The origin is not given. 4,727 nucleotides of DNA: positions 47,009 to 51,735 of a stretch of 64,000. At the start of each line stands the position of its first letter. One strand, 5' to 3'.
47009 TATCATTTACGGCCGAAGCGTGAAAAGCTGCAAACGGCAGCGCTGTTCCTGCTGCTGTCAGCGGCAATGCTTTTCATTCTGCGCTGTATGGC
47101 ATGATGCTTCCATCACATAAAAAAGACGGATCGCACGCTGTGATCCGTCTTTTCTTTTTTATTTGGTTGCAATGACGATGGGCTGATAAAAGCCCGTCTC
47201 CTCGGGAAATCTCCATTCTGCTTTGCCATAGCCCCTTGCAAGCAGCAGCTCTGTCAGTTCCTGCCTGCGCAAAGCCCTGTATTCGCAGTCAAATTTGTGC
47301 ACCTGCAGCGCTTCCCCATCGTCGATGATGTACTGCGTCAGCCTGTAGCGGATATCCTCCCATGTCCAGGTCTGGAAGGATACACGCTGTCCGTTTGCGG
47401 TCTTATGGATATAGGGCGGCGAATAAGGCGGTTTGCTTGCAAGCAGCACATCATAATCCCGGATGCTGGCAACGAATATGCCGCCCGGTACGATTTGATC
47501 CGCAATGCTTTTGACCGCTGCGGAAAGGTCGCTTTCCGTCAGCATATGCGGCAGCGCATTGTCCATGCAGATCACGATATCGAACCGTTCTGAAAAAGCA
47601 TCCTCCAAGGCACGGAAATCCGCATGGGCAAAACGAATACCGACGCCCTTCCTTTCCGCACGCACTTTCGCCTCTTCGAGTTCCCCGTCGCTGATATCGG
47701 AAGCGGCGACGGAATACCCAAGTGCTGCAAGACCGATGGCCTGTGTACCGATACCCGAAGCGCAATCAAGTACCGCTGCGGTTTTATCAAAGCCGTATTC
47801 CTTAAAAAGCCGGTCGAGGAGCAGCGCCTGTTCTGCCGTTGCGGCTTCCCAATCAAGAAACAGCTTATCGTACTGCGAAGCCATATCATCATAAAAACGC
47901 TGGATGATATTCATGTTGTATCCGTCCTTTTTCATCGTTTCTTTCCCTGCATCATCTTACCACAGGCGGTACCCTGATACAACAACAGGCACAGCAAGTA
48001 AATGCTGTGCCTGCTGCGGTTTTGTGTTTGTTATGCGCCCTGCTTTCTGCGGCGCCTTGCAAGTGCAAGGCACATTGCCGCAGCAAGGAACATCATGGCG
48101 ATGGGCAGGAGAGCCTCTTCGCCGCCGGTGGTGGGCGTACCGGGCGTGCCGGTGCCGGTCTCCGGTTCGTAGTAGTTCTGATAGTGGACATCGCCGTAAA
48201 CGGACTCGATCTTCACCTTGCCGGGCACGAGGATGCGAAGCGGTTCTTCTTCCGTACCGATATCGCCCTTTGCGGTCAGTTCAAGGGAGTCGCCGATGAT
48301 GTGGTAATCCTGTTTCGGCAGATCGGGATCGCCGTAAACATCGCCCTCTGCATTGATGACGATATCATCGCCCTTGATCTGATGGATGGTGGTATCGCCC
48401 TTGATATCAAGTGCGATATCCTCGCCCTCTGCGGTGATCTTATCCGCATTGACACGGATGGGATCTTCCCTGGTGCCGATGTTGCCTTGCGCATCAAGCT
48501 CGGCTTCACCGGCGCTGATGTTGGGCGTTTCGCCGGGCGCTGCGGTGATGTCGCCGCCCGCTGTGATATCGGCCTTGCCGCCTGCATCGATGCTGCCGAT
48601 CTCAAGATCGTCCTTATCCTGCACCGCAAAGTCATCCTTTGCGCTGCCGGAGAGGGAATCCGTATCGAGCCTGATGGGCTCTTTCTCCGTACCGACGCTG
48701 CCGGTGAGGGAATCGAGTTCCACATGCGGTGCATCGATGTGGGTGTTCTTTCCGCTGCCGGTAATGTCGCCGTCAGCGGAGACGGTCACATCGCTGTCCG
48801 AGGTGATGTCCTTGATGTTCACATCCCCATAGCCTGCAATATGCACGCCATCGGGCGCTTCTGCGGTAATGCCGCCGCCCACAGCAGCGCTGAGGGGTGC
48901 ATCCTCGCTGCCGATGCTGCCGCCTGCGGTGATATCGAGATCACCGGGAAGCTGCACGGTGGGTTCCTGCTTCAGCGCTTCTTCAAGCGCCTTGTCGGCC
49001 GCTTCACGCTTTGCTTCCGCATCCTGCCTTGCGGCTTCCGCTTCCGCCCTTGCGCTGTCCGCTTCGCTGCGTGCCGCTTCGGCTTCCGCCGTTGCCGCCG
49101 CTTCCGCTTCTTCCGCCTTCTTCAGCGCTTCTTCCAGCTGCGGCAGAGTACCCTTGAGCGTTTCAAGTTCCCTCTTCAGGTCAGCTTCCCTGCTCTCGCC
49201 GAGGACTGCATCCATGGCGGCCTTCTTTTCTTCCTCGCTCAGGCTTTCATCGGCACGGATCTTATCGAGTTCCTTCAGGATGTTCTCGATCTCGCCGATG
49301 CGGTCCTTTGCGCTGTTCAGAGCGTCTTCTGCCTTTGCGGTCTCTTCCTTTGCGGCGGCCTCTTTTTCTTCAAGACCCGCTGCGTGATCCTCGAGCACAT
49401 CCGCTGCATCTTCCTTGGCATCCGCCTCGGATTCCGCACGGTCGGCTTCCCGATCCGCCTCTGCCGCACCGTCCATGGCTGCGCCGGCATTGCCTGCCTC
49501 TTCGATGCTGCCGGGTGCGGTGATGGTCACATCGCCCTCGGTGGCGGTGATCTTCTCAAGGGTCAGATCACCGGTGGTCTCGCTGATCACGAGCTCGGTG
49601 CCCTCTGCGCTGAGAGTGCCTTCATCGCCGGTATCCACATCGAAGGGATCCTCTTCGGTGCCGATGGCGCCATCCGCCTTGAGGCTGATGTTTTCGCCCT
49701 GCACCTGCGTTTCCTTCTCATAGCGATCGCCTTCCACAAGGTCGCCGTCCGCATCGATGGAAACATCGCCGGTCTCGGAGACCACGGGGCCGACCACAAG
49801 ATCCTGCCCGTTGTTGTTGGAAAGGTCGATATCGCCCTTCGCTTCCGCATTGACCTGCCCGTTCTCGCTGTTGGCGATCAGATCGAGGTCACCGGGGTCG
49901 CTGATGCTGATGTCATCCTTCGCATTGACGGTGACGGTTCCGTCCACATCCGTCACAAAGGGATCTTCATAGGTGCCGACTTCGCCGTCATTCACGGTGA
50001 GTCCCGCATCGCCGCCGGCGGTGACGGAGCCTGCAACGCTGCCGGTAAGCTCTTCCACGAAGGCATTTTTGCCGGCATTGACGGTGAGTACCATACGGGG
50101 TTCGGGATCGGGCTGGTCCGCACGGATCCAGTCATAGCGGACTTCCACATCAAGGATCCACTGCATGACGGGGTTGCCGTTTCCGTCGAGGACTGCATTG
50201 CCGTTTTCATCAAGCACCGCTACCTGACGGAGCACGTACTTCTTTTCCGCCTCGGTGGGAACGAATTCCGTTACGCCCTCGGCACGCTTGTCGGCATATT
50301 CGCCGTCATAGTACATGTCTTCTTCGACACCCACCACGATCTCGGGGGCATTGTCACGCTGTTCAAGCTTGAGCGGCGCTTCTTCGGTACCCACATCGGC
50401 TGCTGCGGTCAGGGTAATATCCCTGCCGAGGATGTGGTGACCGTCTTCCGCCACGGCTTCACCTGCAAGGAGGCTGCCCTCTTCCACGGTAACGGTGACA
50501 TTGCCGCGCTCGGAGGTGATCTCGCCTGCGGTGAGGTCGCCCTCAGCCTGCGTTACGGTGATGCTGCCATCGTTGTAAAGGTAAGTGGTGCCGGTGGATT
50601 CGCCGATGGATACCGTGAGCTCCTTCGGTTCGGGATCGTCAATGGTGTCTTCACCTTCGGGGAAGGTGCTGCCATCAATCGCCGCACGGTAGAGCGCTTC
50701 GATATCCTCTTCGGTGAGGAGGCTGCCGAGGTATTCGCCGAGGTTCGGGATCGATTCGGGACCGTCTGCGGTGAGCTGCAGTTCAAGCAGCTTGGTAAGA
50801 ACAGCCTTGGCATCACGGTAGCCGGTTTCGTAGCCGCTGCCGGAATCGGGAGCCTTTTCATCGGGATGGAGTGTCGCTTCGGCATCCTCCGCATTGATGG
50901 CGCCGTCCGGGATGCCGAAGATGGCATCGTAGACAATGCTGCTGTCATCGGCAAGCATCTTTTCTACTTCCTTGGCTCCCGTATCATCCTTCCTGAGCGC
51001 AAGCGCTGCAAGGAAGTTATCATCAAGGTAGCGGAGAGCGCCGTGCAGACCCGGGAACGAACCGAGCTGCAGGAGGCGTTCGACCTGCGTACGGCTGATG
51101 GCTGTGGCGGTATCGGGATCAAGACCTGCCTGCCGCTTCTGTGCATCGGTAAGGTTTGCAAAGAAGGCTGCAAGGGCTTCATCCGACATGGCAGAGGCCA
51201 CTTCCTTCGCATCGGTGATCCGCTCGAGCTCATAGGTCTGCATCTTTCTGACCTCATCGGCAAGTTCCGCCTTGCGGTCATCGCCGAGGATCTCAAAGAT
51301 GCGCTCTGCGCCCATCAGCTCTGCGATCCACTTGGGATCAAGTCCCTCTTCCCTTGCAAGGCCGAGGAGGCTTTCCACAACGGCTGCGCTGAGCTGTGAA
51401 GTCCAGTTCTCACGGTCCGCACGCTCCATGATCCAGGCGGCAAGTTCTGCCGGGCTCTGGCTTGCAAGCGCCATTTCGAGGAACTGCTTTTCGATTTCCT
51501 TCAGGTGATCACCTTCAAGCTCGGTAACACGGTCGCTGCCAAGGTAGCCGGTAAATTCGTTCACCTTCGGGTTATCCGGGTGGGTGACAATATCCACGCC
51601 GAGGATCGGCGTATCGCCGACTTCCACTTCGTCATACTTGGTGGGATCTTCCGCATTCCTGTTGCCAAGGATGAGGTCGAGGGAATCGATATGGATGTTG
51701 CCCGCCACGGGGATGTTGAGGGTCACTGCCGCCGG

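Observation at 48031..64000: Open-ended ORF of more than 5,320 codons: a modular giant surface protein I cannot assign to a named family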

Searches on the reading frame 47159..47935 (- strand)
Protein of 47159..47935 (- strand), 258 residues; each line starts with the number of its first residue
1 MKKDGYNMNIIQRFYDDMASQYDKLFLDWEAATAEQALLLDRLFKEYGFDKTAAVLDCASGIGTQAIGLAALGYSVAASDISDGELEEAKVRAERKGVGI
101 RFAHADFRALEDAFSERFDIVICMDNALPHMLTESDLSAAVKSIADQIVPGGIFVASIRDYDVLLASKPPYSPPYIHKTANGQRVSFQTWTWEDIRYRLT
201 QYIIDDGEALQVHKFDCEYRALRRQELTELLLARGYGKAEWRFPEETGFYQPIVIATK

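Call 13: find_encoding_contigs(protein=window:47159-47935:-, flank=10000, max_places=6)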
Protein window:47159-47935:- (258 aa): no gene with exactly this product is on record in the collection.

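Call 14: find_encoding_contigs(protein=window:47159-47914:-, flank=10000, max_places=6)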
Protein window:47159-47914:- (251 aa): 10 contigs read that carry it; 6 places shown.
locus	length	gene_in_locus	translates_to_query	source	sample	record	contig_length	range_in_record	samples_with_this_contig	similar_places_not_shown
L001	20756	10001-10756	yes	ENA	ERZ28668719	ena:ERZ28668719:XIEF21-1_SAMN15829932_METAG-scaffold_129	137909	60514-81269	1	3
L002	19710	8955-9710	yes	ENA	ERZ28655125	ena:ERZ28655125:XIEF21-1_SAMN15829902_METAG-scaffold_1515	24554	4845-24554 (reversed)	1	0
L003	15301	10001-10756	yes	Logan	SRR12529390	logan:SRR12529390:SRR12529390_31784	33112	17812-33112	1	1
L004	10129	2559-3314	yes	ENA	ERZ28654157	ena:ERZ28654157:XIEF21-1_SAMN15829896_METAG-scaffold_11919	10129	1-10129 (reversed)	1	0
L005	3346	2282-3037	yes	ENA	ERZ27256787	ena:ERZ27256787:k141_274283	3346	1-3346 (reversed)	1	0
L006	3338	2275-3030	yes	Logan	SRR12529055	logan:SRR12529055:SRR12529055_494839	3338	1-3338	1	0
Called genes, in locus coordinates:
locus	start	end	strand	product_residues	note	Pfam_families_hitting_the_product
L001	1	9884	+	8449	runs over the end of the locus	-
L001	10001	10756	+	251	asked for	PF13489:Methyltransf_23, PF13649:Methyltransf_25, PF13847:Methyltransf_31, PF08241:Methyltransf_11, PF08242:Methyltransf_12 (weak)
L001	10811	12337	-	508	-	PF13567:DUF4131, PF03772:Competence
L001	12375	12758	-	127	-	PF01042:Ribonuc_L-PSP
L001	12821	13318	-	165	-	PF00583:Acetyltransf_1, PF13673:Acetyltransf_10, PF13480:Acetyltransf_6 (weak), PF13508:Acetyltransf_7, PF08445:FR47 (weak)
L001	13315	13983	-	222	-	PF00814:TsaD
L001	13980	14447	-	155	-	PF02367:TsaE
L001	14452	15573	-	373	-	PF01702:TGT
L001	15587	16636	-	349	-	PF02547:Queuosine_synth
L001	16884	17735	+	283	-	PF01522:Polysacc_deac_1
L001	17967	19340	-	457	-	PF01145:Band_7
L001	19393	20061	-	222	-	-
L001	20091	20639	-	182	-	PF08876:DUF1836, PF13411:MerR_1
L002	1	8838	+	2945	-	?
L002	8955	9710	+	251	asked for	PF13489:Methyltransf_23, PF13649:Methyltransf_25, PF13847:Methyltransf_31, PF08241:Methyltransf_11, PF08242:Methyltransf_12 (weak)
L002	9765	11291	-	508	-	PF13567:DUF4131, PF03772:Competence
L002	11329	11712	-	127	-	PF01042:Ribonuc_L-PSP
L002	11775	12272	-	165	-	PF00583:Acetyltransf_1, PF13673:Acetyltransf_10, PF13480:Acetyltransf_6 (weak), PF13508:Acetyltransf_7, PF08445:FR47 (weak)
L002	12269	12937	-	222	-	PF00814:TsaD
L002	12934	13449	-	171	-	PF02367:TsaE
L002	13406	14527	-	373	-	PF01702:TGT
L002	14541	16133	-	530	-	PF02547:Queuosine_synth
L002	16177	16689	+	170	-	PF01522:Polysacc_deac_1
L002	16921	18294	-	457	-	PF01145:Band_7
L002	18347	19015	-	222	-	-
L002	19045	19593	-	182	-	PF08876:DUF1836, PF13411:MerR_1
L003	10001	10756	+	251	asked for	PF13489:Methyltransf_23, PF13649:Methyltransf_25, PF13847:Methyltransf_31, PF08241:Methyltransf_11, PF08242:Methyltransf_12 (weak)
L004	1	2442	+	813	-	?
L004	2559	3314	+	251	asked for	PF13489:Methyltransf_23, PF13649:Methyltransf_25, PF13847:Methyltransf_31, PF08241:Methyltransf_11, PF08242:Methyltransf_12 (weak)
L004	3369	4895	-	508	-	PF13567:DUF4131, PF03772:Competence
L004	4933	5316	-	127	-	PF01042:Ribonuc_L-PSP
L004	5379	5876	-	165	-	PF00583:Acetyltransf_1, PF13673:Acetyltransf_10, PF13480:Acetyltransf_6 (weak), PF13508:Acetyltransf_7, PF08445:FR47 (weak)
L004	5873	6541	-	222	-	PF00814:TsaD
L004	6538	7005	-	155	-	PF02367:TsaE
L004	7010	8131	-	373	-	PF01702:TGT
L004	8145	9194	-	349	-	PF02547:Queuosine_synth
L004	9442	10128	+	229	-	?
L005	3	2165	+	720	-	?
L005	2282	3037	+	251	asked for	PF13489:Methyltransf_23, PF13649:Methyltransf_25, PF13847:Methyltransf_31, PF08241:Methyltransf_11, PF08242:Methyltransf_12 (weak)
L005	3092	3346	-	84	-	?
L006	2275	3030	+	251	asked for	PF13489:Methyltransf_23, PF13649:Methyltransf_25, PF13847:Methyltransf_31, PF08241:Methyltransf_11, PF08242:Methyltransf_12 (weak)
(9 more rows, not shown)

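Call 29: list_cluster_members(proteins=[L002:1-8835:+, L004:1-2439:+, L005:3-2162:+])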
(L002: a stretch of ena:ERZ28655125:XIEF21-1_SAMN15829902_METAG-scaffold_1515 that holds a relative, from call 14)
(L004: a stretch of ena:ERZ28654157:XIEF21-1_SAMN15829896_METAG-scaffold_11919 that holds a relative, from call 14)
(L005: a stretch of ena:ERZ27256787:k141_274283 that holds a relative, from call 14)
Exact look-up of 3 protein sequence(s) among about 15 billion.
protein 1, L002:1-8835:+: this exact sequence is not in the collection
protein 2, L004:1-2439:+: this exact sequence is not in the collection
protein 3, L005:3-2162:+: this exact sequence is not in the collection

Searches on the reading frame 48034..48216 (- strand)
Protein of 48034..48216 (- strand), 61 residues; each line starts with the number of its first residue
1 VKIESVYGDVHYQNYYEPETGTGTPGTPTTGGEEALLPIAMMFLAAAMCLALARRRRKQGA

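Call 68: search_protein_families(library=ncbifam, proteins=[window:48034-48216:-], max_evalue=10)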
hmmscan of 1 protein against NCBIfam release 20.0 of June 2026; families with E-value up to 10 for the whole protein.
window:48034-48216:- (61 aa): 4 families
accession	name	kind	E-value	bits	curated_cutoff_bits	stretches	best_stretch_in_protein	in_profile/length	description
TIGR01167.1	LPXTG_anchor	domain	0.0036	17.9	15.9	1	28-58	3-33/34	LPXTG cell wall anchor domain-containing protein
NF058582.1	Microco_LAVTG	domain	0.0059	16.7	27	1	29-57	4-34/34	LAVTG motif-containing sortase-dependent surface protein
NF051874.1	PVV_CTERM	equivalog_domain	0.079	12.8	27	1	40-58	15-33/38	PVV-CTERM domain-containing choice-of-anchor G protein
TIGR03901.2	MYXO-CTERM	domain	2.3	8.7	20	1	31-57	10-33/34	MYXO-CTERM sorting domain-containing protein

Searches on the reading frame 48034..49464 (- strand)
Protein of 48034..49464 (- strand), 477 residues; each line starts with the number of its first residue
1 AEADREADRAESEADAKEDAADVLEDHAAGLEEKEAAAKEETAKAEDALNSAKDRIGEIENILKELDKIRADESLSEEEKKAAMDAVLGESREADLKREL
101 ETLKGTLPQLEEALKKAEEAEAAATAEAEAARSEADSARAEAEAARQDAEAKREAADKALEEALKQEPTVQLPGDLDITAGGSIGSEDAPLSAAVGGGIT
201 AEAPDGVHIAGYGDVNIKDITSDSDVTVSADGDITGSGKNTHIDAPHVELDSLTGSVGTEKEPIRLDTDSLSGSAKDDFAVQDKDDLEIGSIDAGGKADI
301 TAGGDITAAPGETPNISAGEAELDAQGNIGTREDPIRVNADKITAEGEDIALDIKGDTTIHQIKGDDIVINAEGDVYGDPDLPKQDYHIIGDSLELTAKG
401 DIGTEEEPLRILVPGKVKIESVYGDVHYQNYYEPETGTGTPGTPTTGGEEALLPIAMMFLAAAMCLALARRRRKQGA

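Call 4: search_protein_families(library=pfam, proteins=[window:48034-49464:-], max_evalue=0.1)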
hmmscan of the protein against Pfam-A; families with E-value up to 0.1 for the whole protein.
window:48034-49464:- (477 aa): 6 families
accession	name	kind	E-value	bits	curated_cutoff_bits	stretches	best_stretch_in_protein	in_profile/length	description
PF18886.6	DUF5649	-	0.00013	22.6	25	1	278-329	3-52/68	Repeats of unknown function (DUF5649)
PF02520.22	ANIS5_cation-bd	-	0.011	16.2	29.3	1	35-89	38-92/109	SXP/RAL-2 family protein Ani s 5-like, metal-binding domain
PF09458.16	H_lectin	-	0.016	15.8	24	1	312-364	12-61/67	H-type lectin domain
PF08142.18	AARP2CN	-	0.025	14.7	23.8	1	205-222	52-69/73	AARP2CN (NUC121) domain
PF03961.19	FapA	-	0.06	13.4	31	0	272-331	25-79/272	Flagellar Assembly Protein A beta solenoid domain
PF03233.18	Cauli_AT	-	0.078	13.3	24.8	0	8-81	73-145/163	Aphid transmission protein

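Call 5: search_protein_families(library=ncbifam, proteins=[window:48034-49464:-], max_evalue=0.1)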
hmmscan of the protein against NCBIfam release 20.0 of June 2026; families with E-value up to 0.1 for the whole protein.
window:48034-49464:- (477 aa): 2 families
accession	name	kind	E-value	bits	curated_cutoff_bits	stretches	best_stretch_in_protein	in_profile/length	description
NF046048.1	NlpC_P60_DIP1281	equivalog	0.00079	18.4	517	1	3-159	172-332/587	DIP1281 family NlpC/P60 protein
TIGR02168.1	SMC_prok_B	equivalog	0.073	10.8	567.35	1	6-158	352-509/1181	chromosome segregation protein SMC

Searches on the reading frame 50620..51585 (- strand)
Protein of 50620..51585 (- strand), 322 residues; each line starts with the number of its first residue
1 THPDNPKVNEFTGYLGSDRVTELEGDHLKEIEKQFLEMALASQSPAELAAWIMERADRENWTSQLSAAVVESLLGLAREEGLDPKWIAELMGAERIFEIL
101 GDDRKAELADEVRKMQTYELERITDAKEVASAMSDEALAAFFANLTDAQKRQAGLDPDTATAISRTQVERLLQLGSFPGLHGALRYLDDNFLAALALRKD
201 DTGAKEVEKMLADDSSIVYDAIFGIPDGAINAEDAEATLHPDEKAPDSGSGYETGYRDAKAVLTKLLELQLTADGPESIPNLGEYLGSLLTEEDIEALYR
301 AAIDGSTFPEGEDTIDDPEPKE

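Call 4: search_protein_families(library=pfam, proteins=[window:50620-51585:-], max_evalue=0.1)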
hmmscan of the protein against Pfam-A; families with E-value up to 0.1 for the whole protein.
window:50620-51585:- (322 aa): 0 families

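Call 5: search_protein_families(library=ncbifam, proteins=[window:50620-51585:-], max_evalue=0.1)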
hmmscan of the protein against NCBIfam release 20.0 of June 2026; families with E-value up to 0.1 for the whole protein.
window:50620-51585:- (322 aa): 1 family
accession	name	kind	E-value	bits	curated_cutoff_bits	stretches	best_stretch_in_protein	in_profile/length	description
NF004466.0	PRK05788.1-4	equivalog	0.073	12.3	326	0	85-144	109-168/335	cobalt-precorrin 5A hydrolase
